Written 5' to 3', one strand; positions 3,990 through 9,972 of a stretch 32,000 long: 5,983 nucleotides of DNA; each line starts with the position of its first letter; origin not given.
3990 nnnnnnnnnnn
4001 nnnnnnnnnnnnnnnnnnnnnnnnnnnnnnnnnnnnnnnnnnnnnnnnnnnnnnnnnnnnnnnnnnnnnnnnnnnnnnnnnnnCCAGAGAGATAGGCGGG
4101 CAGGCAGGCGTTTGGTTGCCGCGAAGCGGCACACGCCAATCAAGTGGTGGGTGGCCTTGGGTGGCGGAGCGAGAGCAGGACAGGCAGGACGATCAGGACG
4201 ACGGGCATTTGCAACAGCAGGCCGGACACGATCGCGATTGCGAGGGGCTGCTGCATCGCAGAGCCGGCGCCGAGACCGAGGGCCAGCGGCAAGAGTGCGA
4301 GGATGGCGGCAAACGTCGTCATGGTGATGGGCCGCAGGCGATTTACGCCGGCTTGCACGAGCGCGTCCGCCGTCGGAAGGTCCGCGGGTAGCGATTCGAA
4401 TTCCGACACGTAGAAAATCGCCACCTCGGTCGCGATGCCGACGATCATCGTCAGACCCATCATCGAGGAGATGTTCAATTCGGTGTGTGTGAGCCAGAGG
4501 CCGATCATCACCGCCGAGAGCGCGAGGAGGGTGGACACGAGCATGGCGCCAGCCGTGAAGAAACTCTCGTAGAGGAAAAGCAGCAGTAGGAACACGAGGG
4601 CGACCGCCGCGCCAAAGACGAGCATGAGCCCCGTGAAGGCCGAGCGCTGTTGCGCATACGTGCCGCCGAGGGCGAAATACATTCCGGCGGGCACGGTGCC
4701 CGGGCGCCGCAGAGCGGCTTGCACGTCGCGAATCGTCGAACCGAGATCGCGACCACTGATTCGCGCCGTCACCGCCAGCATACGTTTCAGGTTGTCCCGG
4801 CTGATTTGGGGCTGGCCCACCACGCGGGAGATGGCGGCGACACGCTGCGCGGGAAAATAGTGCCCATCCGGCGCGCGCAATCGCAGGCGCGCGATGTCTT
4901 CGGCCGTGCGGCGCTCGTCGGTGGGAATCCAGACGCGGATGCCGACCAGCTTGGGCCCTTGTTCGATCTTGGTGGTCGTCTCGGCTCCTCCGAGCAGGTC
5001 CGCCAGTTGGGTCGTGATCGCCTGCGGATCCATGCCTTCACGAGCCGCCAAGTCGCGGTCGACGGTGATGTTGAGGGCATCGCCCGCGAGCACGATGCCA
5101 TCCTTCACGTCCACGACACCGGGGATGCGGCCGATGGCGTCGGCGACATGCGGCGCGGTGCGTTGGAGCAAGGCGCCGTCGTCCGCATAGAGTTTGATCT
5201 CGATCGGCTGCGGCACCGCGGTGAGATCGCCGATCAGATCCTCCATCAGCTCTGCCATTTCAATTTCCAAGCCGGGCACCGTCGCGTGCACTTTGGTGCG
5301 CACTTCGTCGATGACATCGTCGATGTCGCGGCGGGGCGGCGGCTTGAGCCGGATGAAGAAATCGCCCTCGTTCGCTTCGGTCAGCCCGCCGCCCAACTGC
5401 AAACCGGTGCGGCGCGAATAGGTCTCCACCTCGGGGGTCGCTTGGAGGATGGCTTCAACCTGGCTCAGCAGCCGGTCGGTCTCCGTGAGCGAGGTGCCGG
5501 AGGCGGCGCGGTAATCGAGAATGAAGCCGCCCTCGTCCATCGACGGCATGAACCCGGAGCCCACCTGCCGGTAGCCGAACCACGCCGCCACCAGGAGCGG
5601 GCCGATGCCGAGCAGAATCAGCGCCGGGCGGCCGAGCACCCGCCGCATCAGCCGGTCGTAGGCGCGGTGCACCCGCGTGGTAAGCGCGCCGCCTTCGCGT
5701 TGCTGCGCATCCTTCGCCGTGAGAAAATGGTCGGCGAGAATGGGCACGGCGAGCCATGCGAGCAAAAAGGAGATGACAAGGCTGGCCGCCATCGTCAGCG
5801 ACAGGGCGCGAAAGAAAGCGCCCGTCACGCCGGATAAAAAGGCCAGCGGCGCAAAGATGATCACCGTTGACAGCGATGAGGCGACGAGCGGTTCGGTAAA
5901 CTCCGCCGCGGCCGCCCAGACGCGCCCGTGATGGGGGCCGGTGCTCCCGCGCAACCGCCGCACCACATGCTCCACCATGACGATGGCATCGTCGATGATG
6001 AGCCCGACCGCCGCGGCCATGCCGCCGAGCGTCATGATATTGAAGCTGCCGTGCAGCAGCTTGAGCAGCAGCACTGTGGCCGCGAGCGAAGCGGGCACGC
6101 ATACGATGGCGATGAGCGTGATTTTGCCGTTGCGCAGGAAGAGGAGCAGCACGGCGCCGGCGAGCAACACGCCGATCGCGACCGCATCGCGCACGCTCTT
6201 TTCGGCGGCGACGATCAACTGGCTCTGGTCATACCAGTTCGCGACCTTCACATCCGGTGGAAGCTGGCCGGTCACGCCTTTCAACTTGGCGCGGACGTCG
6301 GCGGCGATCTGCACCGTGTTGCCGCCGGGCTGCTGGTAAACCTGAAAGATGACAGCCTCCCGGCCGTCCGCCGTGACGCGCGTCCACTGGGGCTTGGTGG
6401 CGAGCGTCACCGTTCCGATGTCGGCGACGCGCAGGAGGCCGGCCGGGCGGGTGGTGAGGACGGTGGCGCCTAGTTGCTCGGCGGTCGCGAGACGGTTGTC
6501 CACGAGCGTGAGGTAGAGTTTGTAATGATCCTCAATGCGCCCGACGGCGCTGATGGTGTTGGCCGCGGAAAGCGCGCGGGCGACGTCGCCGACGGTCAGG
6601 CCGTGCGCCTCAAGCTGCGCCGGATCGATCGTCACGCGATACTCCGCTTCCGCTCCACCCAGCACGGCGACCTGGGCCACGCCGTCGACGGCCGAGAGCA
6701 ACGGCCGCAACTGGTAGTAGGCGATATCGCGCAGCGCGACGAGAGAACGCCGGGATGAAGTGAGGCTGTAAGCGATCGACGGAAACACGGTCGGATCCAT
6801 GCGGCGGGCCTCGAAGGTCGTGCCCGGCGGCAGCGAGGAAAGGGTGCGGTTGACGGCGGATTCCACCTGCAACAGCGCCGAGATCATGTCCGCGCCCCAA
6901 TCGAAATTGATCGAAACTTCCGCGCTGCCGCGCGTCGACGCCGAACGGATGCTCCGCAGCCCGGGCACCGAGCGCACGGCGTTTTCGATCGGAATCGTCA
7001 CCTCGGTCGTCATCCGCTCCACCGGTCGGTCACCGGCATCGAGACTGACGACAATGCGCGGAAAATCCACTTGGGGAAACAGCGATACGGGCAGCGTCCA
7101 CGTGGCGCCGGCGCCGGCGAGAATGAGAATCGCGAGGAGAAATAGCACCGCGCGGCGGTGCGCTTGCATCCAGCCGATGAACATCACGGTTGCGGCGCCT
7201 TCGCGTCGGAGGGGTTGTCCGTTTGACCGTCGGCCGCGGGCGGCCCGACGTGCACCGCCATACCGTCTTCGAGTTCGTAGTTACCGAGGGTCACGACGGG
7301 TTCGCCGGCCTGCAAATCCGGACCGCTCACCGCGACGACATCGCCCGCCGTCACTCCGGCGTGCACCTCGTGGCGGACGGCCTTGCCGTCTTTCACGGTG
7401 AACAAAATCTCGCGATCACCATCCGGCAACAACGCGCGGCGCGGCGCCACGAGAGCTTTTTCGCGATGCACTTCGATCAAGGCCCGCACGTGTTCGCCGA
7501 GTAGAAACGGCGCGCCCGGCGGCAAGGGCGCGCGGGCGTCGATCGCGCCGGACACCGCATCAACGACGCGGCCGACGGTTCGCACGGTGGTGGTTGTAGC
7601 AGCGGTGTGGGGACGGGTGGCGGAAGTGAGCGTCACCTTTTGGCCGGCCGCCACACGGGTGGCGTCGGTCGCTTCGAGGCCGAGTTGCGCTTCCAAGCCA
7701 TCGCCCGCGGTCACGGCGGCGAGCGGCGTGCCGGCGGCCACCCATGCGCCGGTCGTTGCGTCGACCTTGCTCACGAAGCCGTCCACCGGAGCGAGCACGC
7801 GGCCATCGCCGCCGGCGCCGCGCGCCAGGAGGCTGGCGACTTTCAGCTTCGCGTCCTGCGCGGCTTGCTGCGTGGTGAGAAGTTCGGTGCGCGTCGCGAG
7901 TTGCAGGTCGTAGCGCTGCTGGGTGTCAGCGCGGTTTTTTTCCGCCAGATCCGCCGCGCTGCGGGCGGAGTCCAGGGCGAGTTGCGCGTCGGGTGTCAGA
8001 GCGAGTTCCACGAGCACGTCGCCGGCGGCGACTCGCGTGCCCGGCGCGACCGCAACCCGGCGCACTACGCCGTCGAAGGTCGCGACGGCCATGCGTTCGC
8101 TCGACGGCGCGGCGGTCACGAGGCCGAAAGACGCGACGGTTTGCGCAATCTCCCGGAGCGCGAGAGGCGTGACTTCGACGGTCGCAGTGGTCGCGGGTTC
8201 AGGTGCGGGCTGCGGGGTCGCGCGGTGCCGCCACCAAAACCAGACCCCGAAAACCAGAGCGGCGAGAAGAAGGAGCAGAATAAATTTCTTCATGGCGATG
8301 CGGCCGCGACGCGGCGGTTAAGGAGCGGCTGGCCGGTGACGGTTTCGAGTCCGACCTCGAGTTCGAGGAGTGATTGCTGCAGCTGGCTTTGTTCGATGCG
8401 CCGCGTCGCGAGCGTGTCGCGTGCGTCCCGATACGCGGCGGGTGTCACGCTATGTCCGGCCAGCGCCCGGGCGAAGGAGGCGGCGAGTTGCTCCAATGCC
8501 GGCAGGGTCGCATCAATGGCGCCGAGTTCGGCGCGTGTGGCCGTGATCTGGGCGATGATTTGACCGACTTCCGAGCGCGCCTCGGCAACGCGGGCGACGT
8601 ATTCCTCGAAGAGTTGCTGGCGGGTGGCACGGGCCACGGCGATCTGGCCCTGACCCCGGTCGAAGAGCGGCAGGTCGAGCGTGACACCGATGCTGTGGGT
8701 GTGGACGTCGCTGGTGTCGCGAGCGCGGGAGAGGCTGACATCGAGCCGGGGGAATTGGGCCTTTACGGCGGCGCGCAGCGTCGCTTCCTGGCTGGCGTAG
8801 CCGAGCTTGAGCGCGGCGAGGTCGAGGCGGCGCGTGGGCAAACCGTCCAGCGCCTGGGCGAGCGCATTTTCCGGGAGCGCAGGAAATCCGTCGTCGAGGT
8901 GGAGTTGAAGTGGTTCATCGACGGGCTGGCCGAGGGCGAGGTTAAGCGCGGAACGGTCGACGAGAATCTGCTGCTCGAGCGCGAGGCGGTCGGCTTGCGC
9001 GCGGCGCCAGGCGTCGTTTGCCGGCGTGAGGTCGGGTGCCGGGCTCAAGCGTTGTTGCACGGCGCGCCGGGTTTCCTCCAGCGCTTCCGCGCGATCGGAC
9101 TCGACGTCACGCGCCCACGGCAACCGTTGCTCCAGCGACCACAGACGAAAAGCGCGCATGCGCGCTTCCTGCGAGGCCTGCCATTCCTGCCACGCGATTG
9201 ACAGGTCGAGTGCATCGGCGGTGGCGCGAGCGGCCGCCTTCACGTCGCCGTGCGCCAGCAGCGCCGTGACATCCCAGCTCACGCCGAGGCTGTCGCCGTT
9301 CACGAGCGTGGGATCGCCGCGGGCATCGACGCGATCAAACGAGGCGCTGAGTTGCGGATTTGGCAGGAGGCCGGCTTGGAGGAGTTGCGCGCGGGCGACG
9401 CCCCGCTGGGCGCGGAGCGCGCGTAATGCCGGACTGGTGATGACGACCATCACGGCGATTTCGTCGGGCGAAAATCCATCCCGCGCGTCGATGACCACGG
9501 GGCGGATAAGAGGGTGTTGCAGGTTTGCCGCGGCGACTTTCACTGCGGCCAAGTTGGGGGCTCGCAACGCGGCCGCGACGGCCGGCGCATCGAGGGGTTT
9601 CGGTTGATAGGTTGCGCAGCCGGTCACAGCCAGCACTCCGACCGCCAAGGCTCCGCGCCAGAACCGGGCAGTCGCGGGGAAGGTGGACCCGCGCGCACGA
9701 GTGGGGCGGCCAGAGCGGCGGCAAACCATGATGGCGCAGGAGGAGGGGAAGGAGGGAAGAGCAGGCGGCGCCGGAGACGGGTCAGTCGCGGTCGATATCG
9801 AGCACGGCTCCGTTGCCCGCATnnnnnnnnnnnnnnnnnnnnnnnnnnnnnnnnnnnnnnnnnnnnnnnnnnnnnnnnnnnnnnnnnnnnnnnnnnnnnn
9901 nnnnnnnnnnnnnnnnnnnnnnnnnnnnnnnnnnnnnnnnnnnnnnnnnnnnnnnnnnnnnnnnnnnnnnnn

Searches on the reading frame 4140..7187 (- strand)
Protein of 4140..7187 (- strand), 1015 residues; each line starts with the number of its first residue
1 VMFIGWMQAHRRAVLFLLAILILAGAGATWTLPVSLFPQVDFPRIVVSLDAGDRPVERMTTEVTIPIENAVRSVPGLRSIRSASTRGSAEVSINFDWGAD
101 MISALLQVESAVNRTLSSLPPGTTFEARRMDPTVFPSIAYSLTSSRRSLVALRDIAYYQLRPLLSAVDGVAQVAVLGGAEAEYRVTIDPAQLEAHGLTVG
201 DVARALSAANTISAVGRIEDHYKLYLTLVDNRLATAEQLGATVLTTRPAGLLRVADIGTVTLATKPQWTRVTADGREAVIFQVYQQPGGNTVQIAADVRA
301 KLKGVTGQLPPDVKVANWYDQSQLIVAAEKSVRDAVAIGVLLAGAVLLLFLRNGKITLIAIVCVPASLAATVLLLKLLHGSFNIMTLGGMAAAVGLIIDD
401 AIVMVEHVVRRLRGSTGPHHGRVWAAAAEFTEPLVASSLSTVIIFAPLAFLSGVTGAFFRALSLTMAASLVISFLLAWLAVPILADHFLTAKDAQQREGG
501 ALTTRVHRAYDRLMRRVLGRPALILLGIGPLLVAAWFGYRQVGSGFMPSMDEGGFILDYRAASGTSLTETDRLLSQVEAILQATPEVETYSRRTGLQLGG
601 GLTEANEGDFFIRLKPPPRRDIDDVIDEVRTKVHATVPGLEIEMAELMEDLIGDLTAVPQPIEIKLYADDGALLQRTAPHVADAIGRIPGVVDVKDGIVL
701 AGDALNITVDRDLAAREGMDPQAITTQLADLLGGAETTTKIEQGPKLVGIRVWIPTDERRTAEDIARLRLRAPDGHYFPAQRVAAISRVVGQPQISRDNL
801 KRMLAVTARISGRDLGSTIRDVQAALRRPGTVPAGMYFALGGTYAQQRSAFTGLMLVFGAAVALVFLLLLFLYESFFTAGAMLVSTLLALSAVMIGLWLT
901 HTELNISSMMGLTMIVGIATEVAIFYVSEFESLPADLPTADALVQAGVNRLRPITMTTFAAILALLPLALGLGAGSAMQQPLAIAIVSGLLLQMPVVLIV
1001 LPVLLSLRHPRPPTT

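Call 12: search_protein_families(library=pfam, proteins=[window:4140-7187:-], max_evalue=0.001)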
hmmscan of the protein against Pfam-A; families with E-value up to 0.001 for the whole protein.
window:4140-7187:- (1015 aa): 1 family
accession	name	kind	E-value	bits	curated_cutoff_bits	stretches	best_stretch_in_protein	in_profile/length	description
PF00873.25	ACR_tran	-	6.1e-210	700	28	1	11-1005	8-1017/1021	AcrB/AcrD/AcrF family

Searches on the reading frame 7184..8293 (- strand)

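Call 12: search_protein_families(library=pfam, proteins=[window:7184-8293:-], max_evalue=0.001)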
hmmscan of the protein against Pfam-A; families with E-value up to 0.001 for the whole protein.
window:7184-8293:- (369 aa): 3 families
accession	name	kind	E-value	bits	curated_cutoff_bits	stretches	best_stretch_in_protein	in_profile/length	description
PF13437.12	HlyD_3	-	1e-15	58.8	22.2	1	166-259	2-95/106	HlyD family secretion protein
PF16576.10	HlyD_D23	-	3.1e-10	40.1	30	1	49-257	2-201/214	Barrel-sandwich domain of CusB or HlyD membrane-fusion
PF00364.28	Biotin_lipoyl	-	2.6e-05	24.4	22.1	0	71-97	47-73/73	Biotin-requiring enzyme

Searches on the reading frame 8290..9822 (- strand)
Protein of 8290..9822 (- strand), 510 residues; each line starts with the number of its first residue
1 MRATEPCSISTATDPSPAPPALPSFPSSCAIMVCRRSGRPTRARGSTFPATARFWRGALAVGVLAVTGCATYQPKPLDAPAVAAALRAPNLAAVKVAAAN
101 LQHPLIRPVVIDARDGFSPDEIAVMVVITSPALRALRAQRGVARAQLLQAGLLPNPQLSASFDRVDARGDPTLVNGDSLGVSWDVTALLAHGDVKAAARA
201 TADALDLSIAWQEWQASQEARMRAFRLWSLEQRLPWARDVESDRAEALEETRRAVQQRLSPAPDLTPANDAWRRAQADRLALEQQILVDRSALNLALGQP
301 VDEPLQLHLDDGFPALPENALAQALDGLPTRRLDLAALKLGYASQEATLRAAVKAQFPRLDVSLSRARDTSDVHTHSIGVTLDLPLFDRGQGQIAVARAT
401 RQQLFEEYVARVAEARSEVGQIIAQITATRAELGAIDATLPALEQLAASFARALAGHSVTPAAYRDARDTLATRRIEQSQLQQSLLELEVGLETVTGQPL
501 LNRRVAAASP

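Call 12: search_protein_families(library=pfam, proteins=[window:8290-9822:-], max_evalue=0.001)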
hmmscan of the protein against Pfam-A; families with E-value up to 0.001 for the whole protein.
window:8290-9822:- (510 aa): 1 family
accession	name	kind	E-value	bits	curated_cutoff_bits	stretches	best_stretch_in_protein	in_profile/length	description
PF02321.23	OEP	-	1.7e-17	64.3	22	2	318-497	2-187/187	Outer membrane efflux protein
